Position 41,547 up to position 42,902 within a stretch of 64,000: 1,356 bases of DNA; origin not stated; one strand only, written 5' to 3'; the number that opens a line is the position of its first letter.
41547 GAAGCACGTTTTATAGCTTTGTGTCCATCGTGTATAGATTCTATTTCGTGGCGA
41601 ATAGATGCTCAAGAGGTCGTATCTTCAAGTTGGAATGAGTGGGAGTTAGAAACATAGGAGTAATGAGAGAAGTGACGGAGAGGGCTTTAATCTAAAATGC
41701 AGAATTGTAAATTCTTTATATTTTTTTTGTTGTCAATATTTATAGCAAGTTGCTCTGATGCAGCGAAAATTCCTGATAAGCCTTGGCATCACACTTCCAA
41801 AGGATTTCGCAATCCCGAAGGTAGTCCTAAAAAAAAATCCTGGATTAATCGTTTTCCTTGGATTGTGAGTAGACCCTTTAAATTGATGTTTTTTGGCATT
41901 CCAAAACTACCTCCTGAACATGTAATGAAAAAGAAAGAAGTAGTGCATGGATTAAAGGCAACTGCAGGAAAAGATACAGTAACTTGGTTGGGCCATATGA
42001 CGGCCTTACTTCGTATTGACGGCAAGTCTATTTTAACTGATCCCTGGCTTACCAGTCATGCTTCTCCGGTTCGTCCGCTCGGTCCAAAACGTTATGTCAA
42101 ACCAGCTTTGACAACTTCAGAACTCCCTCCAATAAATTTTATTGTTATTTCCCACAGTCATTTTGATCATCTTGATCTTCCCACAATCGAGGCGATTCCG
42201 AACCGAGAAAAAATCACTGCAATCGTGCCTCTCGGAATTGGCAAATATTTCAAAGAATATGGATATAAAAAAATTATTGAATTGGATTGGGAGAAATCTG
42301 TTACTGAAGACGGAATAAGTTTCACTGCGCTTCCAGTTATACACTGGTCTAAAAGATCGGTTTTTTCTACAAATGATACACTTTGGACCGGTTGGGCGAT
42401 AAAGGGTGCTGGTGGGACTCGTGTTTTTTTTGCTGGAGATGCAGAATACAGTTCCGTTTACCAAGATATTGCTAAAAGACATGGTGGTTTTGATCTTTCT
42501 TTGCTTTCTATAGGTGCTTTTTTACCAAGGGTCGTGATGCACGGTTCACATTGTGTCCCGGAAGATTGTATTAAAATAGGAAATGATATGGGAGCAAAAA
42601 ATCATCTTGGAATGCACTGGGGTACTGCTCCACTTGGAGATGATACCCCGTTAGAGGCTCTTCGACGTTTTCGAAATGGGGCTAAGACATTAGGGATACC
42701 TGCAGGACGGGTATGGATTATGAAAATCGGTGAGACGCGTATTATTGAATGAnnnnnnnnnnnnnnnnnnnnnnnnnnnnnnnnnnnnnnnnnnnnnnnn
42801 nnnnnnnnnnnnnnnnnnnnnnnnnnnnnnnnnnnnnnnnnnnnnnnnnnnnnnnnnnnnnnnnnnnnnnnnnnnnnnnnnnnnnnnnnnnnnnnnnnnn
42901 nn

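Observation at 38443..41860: ABC transporter cassette lodged between a decayed 5' fragment and an intact copy of an MBL-fold lipoprotein gene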

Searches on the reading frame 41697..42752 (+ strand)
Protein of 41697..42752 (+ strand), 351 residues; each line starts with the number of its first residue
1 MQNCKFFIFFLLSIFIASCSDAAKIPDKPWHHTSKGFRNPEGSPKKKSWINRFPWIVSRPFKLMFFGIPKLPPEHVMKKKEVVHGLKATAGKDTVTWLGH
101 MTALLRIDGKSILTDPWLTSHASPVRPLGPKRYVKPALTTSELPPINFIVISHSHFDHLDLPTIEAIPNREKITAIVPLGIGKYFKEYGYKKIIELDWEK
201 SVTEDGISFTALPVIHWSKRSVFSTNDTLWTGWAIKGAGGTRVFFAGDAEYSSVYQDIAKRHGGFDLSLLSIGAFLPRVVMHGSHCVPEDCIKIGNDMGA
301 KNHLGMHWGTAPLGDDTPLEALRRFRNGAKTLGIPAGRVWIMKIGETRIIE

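Call 10: search_protein_families(library=pfam, proteins=[window:41697-42752:+], max_evalue=0.01)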
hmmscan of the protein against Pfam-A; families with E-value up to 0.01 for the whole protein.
window:41697-42752:+ (351 aa): 3 families
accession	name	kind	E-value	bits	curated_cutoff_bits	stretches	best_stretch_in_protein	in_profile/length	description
PF12706.13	Lactamase_B_2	-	2.7e-32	112.4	27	1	112-308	3-200/200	Beta-lactamase superfamily domain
PF13483.12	Lactamase_B_3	-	3.1e-11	43.9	24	1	94-253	1-115/160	Beta-lactamase superfamily domain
PF00753.33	Lactamase_B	-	0.00033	21.1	22.7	1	96-158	2-56/196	Metallo-beta-lactamase superfamily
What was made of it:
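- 41697..42752 (+): Intact MBL-fold lipoprotein gene (NAPE-PLD/UlaG-like Lactamase_B_2). Pfam PF12706, 2.7e-32 (call 10).
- On MBL-fold hydrolase (Lactamase_B_2, NAPE-PLD/UlaG-like), intact gene 41697-42752: PF12706 2.7e-32 (call 10).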

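Call 11: find_encoding_contigs(protein=window:41697-42752:+, flank=10000, max_places=10)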
Protein window:41697-42752:+ (351 aa): no gene with exactly this product is on record in the collection.

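Call 12: find_homologous_proteins(query=window:41697-42749:+)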
Query window:41697-42749:+ (351 aa): 3419 proteins with E <= 0.001 among 5289 candidates; the best 120 are listed.
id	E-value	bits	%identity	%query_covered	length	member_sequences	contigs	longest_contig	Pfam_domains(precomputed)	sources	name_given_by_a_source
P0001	6.3e-244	827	100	100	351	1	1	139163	PF12706.14,PF13483.13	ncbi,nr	ncbi:MAG: MBL fold metallo-hydrolase [Nitrospinota bacterium]|nr:MBL fold metallo-hydrolase [Nitrosp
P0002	4.0e-200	683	81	100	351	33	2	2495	PF12706.14,PF13483.13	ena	-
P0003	9.5e-196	668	80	100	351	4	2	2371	PF12706.14,PF13483.13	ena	-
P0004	3.6e-175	601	70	98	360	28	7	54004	PF12706.14,PF13483.13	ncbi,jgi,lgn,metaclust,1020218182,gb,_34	jgi:L-ascorbate metabolism protein UlaG (beta-lactamase superfamily)|metaclust:\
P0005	3.7e-168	577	68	100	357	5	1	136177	PF12706.14,PF13483.13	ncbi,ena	-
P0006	5.9e-168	577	70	95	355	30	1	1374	PF12706.14,PF13483.13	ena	-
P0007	1.1e-167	576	68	100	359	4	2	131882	PF12706.14,PF13483.13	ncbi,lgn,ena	-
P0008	5.8e-166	570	65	100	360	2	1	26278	PF12706.14,PF13483.13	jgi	jgi:N-acyl-phosphatidylethanolamine-hydrolysing phospholipase D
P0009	3.1e-165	568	67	99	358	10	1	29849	PF12706.14,PF13483.13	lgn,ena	-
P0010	1.2e-164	566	69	95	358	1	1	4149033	PF12706.14,PF13483.13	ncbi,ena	-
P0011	7.8e-164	563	68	96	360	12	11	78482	PF12706.14,PF13483.13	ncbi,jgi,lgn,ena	ncbi:MAG: MBL fold metallo-hydrolase [Alphaproteobacteria bacterium]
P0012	5.7e-161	554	64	100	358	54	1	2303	PF12706.14,PF13483.13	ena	-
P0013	1.9e-158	545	64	97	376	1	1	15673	PF12706.14,PF13483.13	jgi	jgi:L-ascorbate metabolism protein UlaG (beta-lactamase superfamily)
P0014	3.0e-158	545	67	96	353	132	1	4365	PF12706.14,PF13483.13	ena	-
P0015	2.9e-156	538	66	95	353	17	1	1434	PF12706.14,PF13483.13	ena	-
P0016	8.8e-156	537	66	93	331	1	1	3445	PF12706.14,PF13483.13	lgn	-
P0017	7.1e-155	534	62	100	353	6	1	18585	PF12706.14,PF13483.13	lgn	-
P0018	2.2e-153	529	62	98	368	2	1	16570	PF12706.14,PF13483.13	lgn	-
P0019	1.0e-149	517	63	94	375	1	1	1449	PF12706.14,PF13483.13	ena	-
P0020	1.5e-149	516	62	97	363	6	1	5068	PF12706.14,PF13483.13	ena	-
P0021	5.6e-149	514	61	99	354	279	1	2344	PF12706.14,PF13483.13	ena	-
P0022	1.6e-146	506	60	99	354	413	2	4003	PF12706.14,PF13483.13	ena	-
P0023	3.7e-146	505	60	98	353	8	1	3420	PF12706.14,PF13483.13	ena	-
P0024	1.1e-145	503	60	99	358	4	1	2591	PF12706.14,PF13483.13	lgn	-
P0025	1.6e-144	500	60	99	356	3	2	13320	PF12706.14,PF13483.13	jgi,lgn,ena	-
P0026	3.0e-144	499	61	96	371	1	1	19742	PF12706.14,PF13483.13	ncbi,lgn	-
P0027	7.6e-143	494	59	98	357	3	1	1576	PF12706.14,PF13483.13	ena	-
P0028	4.0e-142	492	59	99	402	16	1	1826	PF12706.14,PF13483.13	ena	-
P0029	5.1e-142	491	58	97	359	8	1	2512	PF12706.14,PF13483.13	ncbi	-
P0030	2.0e-141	489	59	96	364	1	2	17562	PF12706.14,PF13483.13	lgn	-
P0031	2.6e-140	486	58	100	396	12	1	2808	PF12706.14,PF13483.13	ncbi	-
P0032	4.0e-140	485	58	97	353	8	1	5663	PF12706.14,PF13483.13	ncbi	-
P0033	5.6e-140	485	59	96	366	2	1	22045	PF12706.14,PF13483.13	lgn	-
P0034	1.1e-139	484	59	97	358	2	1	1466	PF12706.14,PF13483.13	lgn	-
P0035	1.2e-139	484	59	96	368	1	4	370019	PF12706.14,PF13483.13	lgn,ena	-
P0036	2.9e-139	482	57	97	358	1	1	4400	PF12706.14,PF13483.13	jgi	jgi:L-ascorbate metabolism protein UlaG (beta-lactamase superfamily)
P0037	3.0e-139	482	56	99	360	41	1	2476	PF12706.14,PF13483.13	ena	-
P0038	3.6e-138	479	57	99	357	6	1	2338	PF12706.14,PF13483.13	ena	-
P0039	3.5e-136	472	58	97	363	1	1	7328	PF12706.14,PF13483.13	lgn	-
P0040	2.4e-133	463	58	93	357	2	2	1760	PF12706.14,PF13483.13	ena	-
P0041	4.4e-133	462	55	98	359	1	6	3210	PF12706.14,PF13483.13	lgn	-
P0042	7.2e-133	461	57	93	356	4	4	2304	PF12706.14,PF13483.13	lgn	-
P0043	7.2e-132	458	54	98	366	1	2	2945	PF12706.14,PF13483.13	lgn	-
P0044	3.8e-131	456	54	98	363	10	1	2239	PF12706.14,PF13483.13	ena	-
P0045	4.9e-131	455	57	93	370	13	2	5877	PF12706.14,PF13483.13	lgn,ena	-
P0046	7.7e-131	455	56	95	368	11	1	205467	PF12706.14,PF13483.13,PF00753.34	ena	-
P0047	1.4e-127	444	55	95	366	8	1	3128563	PF12706.14,PF13483.13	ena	-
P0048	1.8e-127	444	53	98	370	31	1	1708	PF12706.14,PF13483.13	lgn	-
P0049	3.8e-127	442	56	94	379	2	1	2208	PF12706.14,PF13483.13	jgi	jgi:N-acyl-phosphatidylethanolamine-hydrolysing phospholipase D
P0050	5.5e-127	442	54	98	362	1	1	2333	PF12706.14,PF13483.13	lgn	-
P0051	5.6e-127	442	67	76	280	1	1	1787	PF12706.14,PF13483.13,PF00753.34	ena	-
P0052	3.5e-126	439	54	97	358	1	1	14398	PF12706.14,PF13483.13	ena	-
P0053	4.2e-126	439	54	97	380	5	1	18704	PF12706.14,PF13483.13,PF00753.34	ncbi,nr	ncbi:MAG: MBL fold metallo-hydrolase [Rhodospirillales bacterium]|nr:MBL fold metallo-hydrolase [Rho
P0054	3.7e-125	436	52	99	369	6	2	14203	PF12706.14,PF13483.13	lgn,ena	-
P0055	6.2e-124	432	53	97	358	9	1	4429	PF12706.14,PF13483.13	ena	-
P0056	7.5e-124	432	52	98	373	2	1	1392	PF12706.14,PF13483.13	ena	-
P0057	9.3e-124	431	65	79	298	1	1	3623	PF12706.14,PF13483.13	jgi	jgi:L-ascorbate metabolism protein UlaG (beta-lactamase superfamily)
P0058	8.6e-123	428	52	97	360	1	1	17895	PF12706.14,PF13483.13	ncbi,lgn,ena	-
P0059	8.8e-123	428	54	93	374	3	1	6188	PF12706.14,PF13483.13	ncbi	-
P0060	2.1e-122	427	65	75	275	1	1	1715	PF12706.14,PF13483.13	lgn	-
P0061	1.2e-121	424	51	99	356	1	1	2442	PF12706.14,PF13483.13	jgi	-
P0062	2.6e-121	423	66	75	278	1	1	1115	PF12706.14,PF13483.13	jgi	jgi:L-ascorbate metabolism protein UlaG (beta-lactamase superfamily)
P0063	4.0e-120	419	52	97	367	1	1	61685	PF12706.14,PF13483.13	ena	-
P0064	2.2e-119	417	51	97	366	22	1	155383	PF12706.14,PF13483.13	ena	-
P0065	1.5e-118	414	51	97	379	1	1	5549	PF12706.14,PF13483.13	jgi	jgi:N-acyl-phosphatidylethanolamine-hydrolysing phospholipase D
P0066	1.7e-118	414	50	97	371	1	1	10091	PF12706.14,PF13483.13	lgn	-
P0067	5.4e-117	409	50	100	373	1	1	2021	PF12706.14,PF13483.13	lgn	-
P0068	1.2e-115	405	57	85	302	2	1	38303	PF12706.14,PF13483.13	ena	-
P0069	1.2e-115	405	50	95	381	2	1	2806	PF12706.14,PF13483.13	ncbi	-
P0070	3.0e-115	403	50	97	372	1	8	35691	PF12706.14,PF13483.13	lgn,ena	-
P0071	6.3e-115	402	56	85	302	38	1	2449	PF12706.14,PF13483.13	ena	-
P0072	9.6e-115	402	48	98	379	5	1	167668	PF12706.14,PF13483.13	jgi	-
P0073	6.4e-114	399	50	97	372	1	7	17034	PF12706.14,PF13483.13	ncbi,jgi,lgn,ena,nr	ncbi:MAG: hydrolase [Rhodospirillales bacterium]|jgi:N-acyl-phosphatidylethanolamine-hydrolysing pho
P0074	1.2e-113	398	51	94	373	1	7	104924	PF12706.14,PF13483.13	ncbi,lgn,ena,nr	ncbi:MAG: MBL fold metallo-hydrolase [Rhodospirillales bacterium]|nr:MBL fold metallo-hydrolase [Rho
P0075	5.9e-113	396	49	94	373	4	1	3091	PF12706.14,PF13483.13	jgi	-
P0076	7.1e-112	392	58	79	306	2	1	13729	PF12706.14,PF13483.13,PF00753.34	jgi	jgi:L-ascorbate metabolism protein UlaG (beta-lactamase superfamily)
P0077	7.1e-110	386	48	97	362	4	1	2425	PF12706.14,PF13483.13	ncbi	-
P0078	8.4e-110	385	47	97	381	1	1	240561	PF12706.14,PF13483.13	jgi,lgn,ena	-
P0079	1.1e-109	385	49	96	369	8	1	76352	PF12706.14,PF13483.13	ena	-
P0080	3.4e-109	383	61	73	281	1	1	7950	PF12706.14,PF13483.13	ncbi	-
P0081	4.4e-109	383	58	79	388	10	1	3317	PF12706.14,PF13483.13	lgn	-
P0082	2.1e-104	368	62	70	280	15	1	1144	PF12706.14,PF13483.13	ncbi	-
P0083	8.9e-104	366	45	98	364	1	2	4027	PF12706.14,PF13483.13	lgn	-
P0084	8.5e-102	359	47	94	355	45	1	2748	PF12706.14,PF13483.13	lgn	-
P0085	4.8e-101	357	48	96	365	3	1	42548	PF12706.14,PF13483.13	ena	-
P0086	2.2e-100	354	47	97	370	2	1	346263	PF12706.14,PF13483.13,PF00753.34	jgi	jgi:L-ascorbate metabolism protein UlaG (beta-lactamase superfamily)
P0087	3.2e-98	347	51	79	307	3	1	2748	PF12706.14,PF13483.13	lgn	-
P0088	3.6e-98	347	46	92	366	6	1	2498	PF12706.14,PF13483.13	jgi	jgi:N-acyl-phosphatidylethanolamine-hydrolysing phospholipase D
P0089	5.1e-98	347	45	97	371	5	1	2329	PF12706.14,PF13483.13,PF00753.34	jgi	jgi:N-acyl-phosphatidylethanolamine-hydrolysing phospholipase D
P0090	5.5e-98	347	47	97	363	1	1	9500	PF12706.14,PF13483.13,PF00753.34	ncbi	-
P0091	8.2e-98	346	47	95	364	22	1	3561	PF12706.14,PF13483.13,PF00753.34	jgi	jgi:N-acyl-phosphatidylethanolamine-hydrolysing phospholipase D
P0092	1.0e-97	346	45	97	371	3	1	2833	PF12706.14,PF13483.13,PF00753.34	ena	-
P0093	1.6e-97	345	45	97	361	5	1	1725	PF12706.14,PF13483.13,PF00753.34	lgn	-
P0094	3.1e-97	344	49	89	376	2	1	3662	PF12706.14,PF13483.13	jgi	jgi:N-acyl-phosphatidylethanolamine-hydrolysing phospholipase D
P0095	3.7e-97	344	45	97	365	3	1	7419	PF12706.14,PF13483.13,PF00753.34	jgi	jgi:N-acyl-phosphatidylethanolamine-hydrolysing phospholipase D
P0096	8.0e-97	343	46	93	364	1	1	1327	PF12706.14,PF13483.13,PF00753.34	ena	-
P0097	8.4e-97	343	45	92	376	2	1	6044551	PF12706.14,PF13483.13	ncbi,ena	-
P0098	9.6e-97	342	47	97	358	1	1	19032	PF12706.14,PF13483.13,PF00753.34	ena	-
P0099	2.1e-96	341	45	95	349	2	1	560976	PF12706.14,PF13483.13,PF00753.34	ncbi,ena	-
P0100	2.1e-96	341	46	91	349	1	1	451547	PF12706.14,PF13483.13,PF00753.34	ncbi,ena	-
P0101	2.4e-96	341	44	97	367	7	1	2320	PF12706.14,PF13483.13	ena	-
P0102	3.0e-96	341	46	97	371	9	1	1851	PF12706.14,PF13483.13,PF00753.34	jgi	jgi:L-ascorbate metabolism protein UlaG (beta-lactamase superfamily)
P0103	6.2e-96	340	44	97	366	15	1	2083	PF12706.14,PF13483.13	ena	-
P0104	7.2e-96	340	45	97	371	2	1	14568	PF12706.14,PF13483.13,PF00753.34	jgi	jgi:N-acyl-phosphatidylethanolamine-hydrolysing phospholipase D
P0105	8.8e-96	339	42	97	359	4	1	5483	PF12706.14,PF13483.13,PF00753.34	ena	-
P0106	9.9e-96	339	46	97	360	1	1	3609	PF12706.14,PF13483.13,PF00753.34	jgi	jgi:N-acyl-phosphatidylethanolamine-hydrolysing phospholipase D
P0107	1.0e-95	339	43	97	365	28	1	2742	PF12706.14,PF13483.13,PF00753.34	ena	-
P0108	1.4e-95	339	45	94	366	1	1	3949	PF12706.14,PF13483.13,PF00753.34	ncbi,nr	ncbi:MAG TPA: MBL fold metallo-hydrolase [Geminicoccaceae bacterium]|nr:MBL fold metallo-hydrolase [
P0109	2.5e-95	338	44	97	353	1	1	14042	PF12706.14,PF13483.13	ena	-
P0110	3.2e-95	337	46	92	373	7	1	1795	PF12706.14,PF13483.13,PF00753.34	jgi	jgi:N-acyl-phosphatidylethanolamine-hydrolysing phospholipase D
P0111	4.8e-95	337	45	97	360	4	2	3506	PF12706.14,PF13483.13,PF00753.34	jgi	jgi:L-ascorbate metabolism protein UlaG (beta-lactamase superfamily)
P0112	5.1e-95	337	45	95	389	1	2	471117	PF12706.14,PF13483.13,PF00753.34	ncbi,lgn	-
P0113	6.0e-95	337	43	96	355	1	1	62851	PF12706.14,PF13483.13,PF00753.34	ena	-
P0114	6.0e-95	337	44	95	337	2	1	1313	PF12706.14,PF13483.13,PF00753.34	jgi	jgi:N-acyl-phosphatidylethanolamine-hydrolysing phospholipase D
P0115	7.9e-95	336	45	96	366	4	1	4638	PF12706.14,PF13483.13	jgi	jgi:L-ascorbate metabolism protein UlaG (beta-lactamase superfamily)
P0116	9.7e-95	336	45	91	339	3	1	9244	PF12706.14,PF13483.13,PF00753.34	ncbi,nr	ncbi:MAG: MBL fold metallo-hydrolase [Alphaproteobacteria bacterium]|nr:MBL fold metallo-hydrolase [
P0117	1.1e-94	336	44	97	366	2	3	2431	PF12706.14,PF13483.13,PF00753.34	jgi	jgi:N-acyl-phosphatidylethanolamine-hydrolysing phospholipase D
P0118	1.2e-94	335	43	97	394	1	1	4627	PF12706.14,PF13483.13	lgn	-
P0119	1.3e-94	335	43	98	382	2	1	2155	PF12706.14,PF13483.13,PF00753.34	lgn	-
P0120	1.4e-94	335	45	97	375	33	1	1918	PF12706.14,PF13483.13,PF00753.34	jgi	jgi:L-ascorbate metabolism protein UlaG (beta-lactamase superfamily)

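Call 13: find_related_loci(query=window:41697-42749:+, collection=genome_contigs, flank=10000)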
Query window:41697-42749:+ (351 aa) in genome_contigs; peptide patterns used: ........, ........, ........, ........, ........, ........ (x = any residue, [..] = any of these).
450 stretches matched a pattern; 73 encode a relative of the query (tblastn E <= 1e-3); 73 distinct loci.
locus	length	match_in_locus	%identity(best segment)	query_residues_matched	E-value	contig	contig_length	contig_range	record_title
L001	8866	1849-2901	83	1-351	0e+0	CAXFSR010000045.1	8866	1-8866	MAG TPA_asm: uncultured Nitrospinaceae bacterium isolate ERR599111_metabat2_112 genome assembly, contig: ERZ841489.75872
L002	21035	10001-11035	70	7-351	1e-173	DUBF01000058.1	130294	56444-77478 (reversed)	MAG TPA_asm: Rhodospirillales bacterium isolate UWMA-0295 NODE_192_length_130294_cov_0.115680, whole genome shotgun sequ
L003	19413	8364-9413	69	1-350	8e-171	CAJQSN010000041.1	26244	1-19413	MAG: uncultured Rhodospirillales bacterium isolate RIS_SAG_35 genome assembly, contig: c_000000002762, whole genome shot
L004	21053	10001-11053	66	1-350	2e-165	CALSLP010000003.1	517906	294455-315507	MAG: uncultured Alphaproteobacteria bacterium isolate A_MB73 genome assembly, contig: contig_9554_A_MB73, whole genome s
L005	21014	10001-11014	68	14-350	3e-162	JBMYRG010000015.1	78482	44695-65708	MAG: Alphaproteobacteria bacterium isolate ME_XS_2303_bin_60 ME_XS_2303_bin_60_14, whole genome shotgun sequence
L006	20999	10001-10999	69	19-350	4e-161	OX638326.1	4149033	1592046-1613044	MAG: uncultured Alphaproteobacteria bacterium isolate 36580269-0a0b-41f5-a0f3-8f7859907d82 genome assembly, chromosome:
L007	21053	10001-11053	64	1-350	2e-160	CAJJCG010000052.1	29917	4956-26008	MAG: Alphaproteobacteria bacterium UBA2964 isolate FRAM18_bin082 genome assembly, contig: FRAM17_bin082-52, whole genome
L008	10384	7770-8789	58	11-350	3e-141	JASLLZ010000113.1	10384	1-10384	MAG: Rhodospirillales bacterium isolate Arabian10_MAG_36 NODE_113_length_10384_cov_13.689143, whole genome shotgun seque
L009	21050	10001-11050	68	1-350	7e-167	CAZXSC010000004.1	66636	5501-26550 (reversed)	MAG TPA_asm: uncultured Rhodospirillaceae bacterium isolate SRP077602_co4_671 genome assembly, contig: NODE_538_length_6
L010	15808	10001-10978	37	19-347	4e-63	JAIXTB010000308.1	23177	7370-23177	MAG: Neisseriaceae bacterium isolate C8_MAG_00023 pond_C8_MAG_00023_000000000311, whole genome shotgun sequence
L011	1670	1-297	89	253-351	2e-57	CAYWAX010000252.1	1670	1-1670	MAG TPA_asm: uncultured Nitrospinaceae bacterium isolate binchicken_co46_903 genome assembly, contig: NODE_203673_length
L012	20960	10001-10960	35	31-348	3e-55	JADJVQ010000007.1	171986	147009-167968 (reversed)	MAG: Burkholderiaceae bacterium isolate Hjor_18-Q3-R7-51_BATAC.292 tig00005404-10-1717940, whole genome shotgun sequence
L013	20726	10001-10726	39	86-324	9e-55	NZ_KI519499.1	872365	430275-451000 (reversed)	Derxia gummosa DSM 723 H566DRAFT_scaffold00003.3, whole genome shotgun sequence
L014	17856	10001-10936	35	31-350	2e-51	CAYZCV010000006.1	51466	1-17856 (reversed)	MAG TPA_asm: uncultured Opitutus sp. isolate binchicken_co214_120 genome assembly, contig: NODE_451_length_51466_cov_8.1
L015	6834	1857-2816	32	29-350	7e-50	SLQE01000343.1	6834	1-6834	MAG: Bacteroidetes bacterium isolate CSSed165cm_521R1 CSSed16-5cm-51267, whole genome shotgun sequence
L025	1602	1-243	86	271-351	3e-43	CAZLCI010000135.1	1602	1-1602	MAG TPA_asm: uncultured Nitrospinaceae bacterium isolate ERP001736_co3_149 genome assembly, contig: NODE_132424_length_1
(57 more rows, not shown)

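Call 46: search_protein_families(library=ncbifam, proteins=[window:41697-42752:+, L001:1568-1810:+, L001:2865-3899:+], max_evalue=0.001)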
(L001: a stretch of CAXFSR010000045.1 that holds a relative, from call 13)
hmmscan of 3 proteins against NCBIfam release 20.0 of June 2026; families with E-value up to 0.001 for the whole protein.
window:41697-42752:+ (351 aa): 1 family
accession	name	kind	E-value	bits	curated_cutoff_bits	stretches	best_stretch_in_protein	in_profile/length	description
NF001911.0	PRK00685.1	equivalog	3.7e-14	52.8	144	1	95-324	3-210/228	metal-dependent hydrolase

L001:1568-1810:+ (80 aa): 0 families

L001:2865-3899:+ (344 aa): 0 families

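Call 63: find_encoding_contigs(protein=P0002, flank=5000, max_places=6)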
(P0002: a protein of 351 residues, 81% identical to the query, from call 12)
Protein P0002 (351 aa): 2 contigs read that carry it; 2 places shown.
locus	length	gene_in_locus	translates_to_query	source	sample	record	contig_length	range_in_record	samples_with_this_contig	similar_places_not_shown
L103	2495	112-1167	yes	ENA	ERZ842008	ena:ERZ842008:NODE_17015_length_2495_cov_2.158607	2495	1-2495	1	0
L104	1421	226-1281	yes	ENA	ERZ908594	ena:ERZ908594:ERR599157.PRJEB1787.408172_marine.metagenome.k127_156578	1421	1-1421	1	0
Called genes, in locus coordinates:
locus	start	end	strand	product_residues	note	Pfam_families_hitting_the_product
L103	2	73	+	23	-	?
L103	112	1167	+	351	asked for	PF13483:Lactamase_B_3, PF12706:Lactamase_B_2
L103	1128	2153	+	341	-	-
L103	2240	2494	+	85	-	?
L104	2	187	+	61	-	?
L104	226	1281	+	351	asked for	PF13483:Lactamase_B_3, PF12706:Lactamase_B_2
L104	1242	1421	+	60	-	?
